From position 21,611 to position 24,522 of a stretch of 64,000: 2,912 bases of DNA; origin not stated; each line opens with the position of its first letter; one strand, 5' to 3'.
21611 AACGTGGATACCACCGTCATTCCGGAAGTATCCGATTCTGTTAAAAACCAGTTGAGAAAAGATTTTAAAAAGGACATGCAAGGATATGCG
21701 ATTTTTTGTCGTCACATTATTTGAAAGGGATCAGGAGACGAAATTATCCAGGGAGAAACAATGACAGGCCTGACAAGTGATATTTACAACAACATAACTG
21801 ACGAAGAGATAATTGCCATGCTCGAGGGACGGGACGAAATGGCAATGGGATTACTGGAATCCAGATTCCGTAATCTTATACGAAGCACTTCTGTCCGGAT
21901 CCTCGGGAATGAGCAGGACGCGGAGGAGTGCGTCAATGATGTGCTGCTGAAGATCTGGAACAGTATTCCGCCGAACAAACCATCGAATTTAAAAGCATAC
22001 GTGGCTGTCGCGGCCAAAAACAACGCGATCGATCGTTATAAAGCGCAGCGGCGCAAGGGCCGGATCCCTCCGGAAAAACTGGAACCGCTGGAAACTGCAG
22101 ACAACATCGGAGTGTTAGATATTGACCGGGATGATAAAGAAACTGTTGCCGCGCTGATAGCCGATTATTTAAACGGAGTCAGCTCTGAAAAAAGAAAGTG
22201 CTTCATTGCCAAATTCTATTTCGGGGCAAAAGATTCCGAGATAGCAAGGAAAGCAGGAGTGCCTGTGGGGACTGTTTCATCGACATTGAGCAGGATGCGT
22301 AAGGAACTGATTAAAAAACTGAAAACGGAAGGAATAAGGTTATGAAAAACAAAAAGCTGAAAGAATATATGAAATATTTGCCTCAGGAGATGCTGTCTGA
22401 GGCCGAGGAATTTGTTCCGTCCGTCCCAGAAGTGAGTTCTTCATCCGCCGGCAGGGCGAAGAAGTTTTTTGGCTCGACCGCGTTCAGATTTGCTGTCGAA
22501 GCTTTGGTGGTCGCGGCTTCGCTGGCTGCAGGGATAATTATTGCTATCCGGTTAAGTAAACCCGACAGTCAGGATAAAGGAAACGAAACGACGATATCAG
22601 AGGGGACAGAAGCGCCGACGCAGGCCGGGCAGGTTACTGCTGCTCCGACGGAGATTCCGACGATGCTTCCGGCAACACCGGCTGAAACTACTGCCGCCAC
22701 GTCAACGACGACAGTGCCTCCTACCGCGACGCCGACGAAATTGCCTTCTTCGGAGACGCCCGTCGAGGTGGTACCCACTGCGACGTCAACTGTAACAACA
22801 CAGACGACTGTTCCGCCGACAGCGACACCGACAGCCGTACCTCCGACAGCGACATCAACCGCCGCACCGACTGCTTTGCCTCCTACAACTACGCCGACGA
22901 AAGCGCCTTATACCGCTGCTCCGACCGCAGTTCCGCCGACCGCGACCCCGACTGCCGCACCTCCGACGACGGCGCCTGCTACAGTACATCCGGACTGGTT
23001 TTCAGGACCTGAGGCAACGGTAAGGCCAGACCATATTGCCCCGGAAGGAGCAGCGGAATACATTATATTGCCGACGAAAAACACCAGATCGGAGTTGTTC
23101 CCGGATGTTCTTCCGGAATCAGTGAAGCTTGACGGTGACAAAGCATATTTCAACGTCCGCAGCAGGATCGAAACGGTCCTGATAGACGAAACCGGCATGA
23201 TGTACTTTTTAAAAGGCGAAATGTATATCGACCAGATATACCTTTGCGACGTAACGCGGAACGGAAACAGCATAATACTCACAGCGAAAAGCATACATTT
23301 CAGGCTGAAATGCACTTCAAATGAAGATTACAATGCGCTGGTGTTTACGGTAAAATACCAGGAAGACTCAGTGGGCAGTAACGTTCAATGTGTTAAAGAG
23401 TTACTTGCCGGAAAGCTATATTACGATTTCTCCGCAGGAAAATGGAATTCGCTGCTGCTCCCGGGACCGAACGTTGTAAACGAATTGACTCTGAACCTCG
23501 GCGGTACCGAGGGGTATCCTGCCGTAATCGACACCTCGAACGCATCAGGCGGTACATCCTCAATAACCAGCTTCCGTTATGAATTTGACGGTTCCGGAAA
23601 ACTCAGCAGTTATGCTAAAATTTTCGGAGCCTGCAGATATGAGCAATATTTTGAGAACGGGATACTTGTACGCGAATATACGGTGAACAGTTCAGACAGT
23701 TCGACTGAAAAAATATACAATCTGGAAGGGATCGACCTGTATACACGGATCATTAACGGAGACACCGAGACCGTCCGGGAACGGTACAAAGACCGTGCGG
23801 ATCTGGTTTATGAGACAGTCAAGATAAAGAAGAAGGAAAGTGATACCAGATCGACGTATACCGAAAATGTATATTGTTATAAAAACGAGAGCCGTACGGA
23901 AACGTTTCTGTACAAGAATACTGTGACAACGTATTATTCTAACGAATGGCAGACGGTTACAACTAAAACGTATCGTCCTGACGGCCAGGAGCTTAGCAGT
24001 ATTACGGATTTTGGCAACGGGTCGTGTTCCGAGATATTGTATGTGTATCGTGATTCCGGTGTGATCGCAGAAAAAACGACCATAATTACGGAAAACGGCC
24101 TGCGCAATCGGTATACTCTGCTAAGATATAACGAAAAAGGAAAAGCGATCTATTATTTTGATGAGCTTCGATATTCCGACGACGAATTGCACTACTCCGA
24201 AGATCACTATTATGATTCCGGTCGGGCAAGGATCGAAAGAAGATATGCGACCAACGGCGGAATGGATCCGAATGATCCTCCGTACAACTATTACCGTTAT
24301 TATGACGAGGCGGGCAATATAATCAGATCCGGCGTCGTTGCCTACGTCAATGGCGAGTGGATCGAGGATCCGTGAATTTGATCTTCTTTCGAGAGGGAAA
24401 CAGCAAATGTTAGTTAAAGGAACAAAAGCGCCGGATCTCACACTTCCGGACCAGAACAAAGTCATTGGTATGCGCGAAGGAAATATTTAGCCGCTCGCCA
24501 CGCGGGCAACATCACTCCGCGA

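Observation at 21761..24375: ECF sigma factor paired with a membrane protein whose extracytoplasmic part is a PT-rich stalk plus YD (RHS-type) repeats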

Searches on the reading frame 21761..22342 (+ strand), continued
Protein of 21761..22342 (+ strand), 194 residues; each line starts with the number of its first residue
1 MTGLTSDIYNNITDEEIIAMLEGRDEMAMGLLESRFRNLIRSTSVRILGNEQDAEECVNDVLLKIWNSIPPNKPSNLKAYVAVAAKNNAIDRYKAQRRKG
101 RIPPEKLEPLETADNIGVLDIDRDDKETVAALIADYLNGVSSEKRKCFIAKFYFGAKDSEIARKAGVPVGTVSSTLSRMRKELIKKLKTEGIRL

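Call 66: search_protein_families(library=pfam, proteins=[L041:6543-8621:+, L056:6562-9057:+, L058:6552-8750:+, L050:6576-8810:+, L076:6536-8554:+, L018:6564-8813:+], max_evalue=0.01)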
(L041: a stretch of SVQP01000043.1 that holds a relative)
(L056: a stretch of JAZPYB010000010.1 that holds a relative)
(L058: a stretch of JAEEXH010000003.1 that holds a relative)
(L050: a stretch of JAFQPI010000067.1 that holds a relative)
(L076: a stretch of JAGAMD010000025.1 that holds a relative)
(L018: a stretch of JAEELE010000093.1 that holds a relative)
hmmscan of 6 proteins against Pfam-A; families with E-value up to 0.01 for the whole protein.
L041:6543-8621:+ (693 aa): 1 family
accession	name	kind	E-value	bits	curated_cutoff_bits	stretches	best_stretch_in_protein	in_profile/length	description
PF05593.20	RHS_repeat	-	7.2e-11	42.7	22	2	592-628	1-32/38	RHS Repeat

L056:6562-9057:+ (832 aa): 1 family
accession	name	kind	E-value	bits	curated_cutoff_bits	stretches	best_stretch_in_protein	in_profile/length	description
PF09826.15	Beta_propel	-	1.6e-51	176.1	22.4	1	273-823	3-488/495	Beta propeller domain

L058:6552-8750:+ (733 aa): 0 families

L050:6576-8810:+ (745 aa): 4 families
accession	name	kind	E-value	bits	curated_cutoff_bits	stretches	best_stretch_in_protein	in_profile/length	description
PF13306.12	LRR_5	-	9.1e-119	391.3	27.7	6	209-331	4-123/127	BspA type Leucine rich repeat region (6 copies)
PF13855.12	LRR_8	-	2e-13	50.3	27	0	320-354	13-48/61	Leucine rich repeat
PF05725.18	FNIP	-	1e-08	35.6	21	0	215-254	1-39/44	FNIP Repeat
PF12799.13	LRR_4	-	0.00045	20.8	27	0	289-316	4-30/44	Leucine Rich repeats (2 copies)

L076:6536-8554:+ (673 aa): 1 family
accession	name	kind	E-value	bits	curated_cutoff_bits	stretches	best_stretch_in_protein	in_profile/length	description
PF09826.15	Beta_propel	-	9.3e-57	193.4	22.4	1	162-662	3-489/495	Beta propeller domain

L018:6564-8813:+ (750 aa): 0 families

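Call 98: search_protein_families(library=padloc, proteins=[window:21761-22342:+], max_evalue=0.01)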
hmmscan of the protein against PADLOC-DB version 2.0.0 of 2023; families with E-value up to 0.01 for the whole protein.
window:21761-22342:+ (194 aa): 0 families

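Call 99: search_protein_families(library=phrogs, proteins=[window:21761-22342:+], max_evalue=0.01)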
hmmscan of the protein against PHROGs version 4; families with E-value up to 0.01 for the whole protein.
window:21761-22342:+ (194 aa): 2 families
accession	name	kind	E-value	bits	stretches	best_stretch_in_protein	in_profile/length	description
phrog_1740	-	transcription regulation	6.6e-20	72.1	1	22-192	51-221/567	RNA polymerase sigma factor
phrog_11138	-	unknown function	0.00032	22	1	123-189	79-141/142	-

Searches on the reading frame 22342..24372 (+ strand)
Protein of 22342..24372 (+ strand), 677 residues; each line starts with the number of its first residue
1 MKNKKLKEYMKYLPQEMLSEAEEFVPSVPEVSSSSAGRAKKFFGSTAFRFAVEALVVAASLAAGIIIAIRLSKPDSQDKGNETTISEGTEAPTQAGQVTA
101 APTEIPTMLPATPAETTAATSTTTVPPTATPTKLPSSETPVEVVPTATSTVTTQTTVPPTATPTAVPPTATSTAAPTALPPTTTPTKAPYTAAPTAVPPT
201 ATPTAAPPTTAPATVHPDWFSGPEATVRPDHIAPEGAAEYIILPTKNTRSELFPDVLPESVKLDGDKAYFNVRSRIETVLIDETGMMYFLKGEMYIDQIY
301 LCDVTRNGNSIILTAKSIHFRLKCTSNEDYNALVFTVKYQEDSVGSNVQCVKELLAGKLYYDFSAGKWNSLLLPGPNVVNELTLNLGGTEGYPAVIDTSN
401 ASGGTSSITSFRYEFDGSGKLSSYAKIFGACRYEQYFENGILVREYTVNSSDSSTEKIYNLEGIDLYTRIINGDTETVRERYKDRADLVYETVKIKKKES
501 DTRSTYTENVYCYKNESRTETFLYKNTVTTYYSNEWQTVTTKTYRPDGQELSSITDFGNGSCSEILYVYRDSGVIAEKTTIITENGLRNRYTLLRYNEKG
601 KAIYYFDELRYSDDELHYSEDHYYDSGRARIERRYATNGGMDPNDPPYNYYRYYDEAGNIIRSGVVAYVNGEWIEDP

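Call 3: search_protein_families(library=pfam, proteins=[window:22342-24372:+], max_evalue=10)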
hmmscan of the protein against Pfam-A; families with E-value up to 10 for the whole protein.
window:22342-24372:+ (677 aa): 0 families

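Call 4: search_protein_families(library=ncbifam, proteins=[window:22342-24372:+], max_evalue=10)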
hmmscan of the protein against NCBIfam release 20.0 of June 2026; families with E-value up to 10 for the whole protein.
window:22342-24372:+ (677 aa): 0 families

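Call 8: search_solved_structures(query=window:22342-24372:+, max_evalue=10)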
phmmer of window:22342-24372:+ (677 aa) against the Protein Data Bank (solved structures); distinct sequences matched with E-value up to 10: 10.
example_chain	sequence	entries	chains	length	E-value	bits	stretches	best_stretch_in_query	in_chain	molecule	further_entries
1htw_A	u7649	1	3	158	0.3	12.8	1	590-660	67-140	HI0065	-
1fl9_A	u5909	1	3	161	0.31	12.7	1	590-660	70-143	HYPOTHETICAL PROTEIN HI0065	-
7urv_D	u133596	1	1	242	0.43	12.3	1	573-628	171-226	FMC63 single-chain variable fragment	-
9ck4_A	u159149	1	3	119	0.76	11.5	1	581-626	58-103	L9 heavy chain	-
9ygf_H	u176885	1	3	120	0.77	11.4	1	581-626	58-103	L9-11 Heavy chain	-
9ygi_H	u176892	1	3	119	0.98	11.1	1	584-626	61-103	L9-21 heavy chain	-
9ygh_H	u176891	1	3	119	0.98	11.1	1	581-626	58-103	L9-F4 heavy chain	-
9ip0_A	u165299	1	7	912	1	11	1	6-71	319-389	Chaperone protein ClpB1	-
6ywe_i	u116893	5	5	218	1.3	10.7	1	142-221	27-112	mL54 | Uncharacterized protein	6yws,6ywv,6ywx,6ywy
9e78_2S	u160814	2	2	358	2.7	9.6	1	183-248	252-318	DMIP11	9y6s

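Call 63: search_protein_families(library=pfam, alignment_id=A4, max_evalue=0.001)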
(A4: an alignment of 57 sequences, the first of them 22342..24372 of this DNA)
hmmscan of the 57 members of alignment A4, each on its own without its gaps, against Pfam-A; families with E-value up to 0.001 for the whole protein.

A. member 1, window:22342-24372:+ (677 aa): 0 families

B. families by the number of members that match (of 57 scanned): 13 families
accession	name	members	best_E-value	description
PF01551.29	Peptidase_M23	7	9.3e-75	Peptidase family M23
PF16244.11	DUF4901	5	7.5e-12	YcdB, YcdC repeated domain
PF13306.12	LRR_5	2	9.1e-119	BspA type Leucine rich repeat region (6 copies)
PF09826.15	Beta_propel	2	9.3e-57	Beta propeller domain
PF13533.13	Biotin_lipoyl_2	2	3.2e-05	Biotin-lipoyl like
PF14257.11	DUF4349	1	3.3e-64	Domain of unknown function (DUF4349)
PF00079.25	Serpin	1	5.4e-31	Serpin (serine protease inhibitor)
PF13855.12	LRR_8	1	2e-13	Leucine rich repeat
PF05593.20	RHS_repeat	1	7.2e-11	RHS Repeat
PF05725.18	FNIP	1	1e-08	FNIP Repeat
PF00364.28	Biotin_lipoyl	1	7.7e-05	Biotin-requiring enzyme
PF17802.7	SpaA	1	0.00014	Prealbumin-like fold domain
PF12799.13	LRR_4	1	0.00045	Leucine Rich repeats (2 copies)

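Call 98: search_protein_families(library=padloc, proteins=[window:22342-24372:+], max_evalue=0.01)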
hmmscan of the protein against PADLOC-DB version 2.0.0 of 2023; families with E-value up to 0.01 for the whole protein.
window:22342-24372:+ (677 aa): 0 families

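Call 99: search_protein_families(library=phrogs, proteins=[window:22342-24372:+], max_evalue=0.01)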
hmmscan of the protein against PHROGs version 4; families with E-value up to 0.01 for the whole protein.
window:22342-24372:+ (677 aa): 1 family
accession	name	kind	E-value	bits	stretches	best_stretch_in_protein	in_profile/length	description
phrog_4141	-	unknown function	0.0071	17.5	0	468-514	50-96/100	-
